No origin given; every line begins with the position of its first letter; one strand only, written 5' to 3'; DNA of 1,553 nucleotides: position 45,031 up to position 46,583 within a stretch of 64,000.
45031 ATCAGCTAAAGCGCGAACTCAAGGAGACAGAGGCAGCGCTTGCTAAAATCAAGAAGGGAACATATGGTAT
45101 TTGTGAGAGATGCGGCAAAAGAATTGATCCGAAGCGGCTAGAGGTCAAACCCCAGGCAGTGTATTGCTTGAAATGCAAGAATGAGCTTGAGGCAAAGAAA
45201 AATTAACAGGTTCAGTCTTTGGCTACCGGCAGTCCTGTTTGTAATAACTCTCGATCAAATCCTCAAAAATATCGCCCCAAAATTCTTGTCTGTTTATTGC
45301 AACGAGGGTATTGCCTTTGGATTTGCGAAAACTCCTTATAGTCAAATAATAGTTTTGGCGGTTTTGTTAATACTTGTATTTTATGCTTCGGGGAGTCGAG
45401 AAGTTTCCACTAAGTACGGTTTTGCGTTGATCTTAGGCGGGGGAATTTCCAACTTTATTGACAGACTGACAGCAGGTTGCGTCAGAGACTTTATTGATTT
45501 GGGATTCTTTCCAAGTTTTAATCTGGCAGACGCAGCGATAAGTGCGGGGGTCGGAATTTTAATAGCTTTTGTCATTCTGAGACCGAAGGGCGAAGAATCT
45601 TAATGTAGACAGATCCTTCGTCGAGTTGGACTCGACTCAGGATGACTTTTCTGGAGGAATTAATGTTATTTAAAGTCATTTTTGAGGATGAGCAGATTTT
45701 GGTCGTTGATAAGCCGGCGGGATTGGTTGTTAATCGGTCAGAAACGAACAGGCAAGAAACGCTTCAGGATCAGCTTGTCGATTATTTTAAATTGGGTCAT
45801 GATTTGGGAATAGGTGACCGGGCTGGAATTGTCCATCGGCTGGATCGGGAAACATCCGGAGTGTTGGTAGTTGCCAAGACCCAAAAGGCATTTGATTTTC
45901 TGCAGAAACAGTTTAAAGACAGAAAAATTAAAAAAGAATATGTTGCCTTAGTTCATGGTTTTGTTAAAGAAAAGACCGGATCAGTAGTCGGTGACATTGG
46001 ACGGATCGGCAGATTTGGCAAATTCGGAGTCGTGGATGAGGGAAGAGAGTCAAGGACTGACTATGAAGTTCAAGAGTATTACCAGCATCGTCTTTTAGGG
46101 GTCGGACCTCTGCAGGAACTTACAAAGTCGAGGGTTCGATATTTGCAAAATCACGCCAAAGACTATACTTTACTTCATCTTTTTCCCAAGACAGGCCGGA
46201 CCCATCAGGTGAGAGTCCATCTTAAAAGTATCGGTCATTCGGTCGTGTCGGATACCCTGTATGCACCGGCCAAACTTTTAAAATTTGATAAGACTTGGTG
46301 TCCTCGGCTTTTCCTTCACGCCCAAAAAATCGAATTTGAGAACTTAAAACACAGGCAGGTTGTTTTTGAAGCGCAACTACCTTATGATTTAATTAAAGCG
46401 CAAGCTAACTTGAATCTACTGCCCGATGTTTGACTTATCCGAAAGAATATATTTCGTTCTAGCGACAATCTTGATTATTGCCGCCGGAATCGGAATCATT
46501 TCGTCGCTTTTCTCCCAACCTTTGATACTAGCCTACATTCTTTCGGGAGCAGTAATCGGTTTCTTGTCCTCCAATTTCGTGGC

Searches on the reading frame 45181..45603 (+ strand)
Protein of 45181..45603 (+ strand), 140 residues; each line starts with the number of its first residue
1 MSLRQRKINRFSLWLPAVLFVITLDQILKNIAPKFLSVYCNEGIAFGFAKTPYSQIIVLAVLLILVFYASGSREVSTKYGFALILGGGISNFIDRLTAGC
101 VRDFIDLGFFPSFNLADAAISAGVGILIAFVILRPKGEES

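Call 61: search_protein_families(library=pfam, proteins=[window:45181-45603:+], max_evalue=0.001)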
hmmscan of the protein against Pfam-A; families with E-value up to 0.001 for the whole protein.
window:45181-45603:+ (140 aa): 1 family
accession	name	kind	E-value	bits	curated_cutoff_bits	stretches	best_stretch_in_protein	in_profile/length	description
PF01252.23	Peptidase_A8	-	7.8e-22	78.4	25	1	19-132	3-141/142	Signal peptidase (SPase) II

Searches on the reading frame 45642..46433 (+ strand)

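Call 61: search_protein_families(library=pfam, proteins=[window:45642-46433:+], max_evalue=0.001)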
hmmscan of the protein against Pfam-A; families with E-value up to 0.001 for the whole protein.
window:45642-46433:+ (263 aa): 1 family
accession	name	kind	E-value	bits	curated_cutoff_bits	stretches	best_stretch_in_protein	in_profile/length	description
PF00849.27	PseudoU_synth_2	-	2.9e-29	102.7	26.8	1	19-195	2-151/152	RNA pseudouridylate synthase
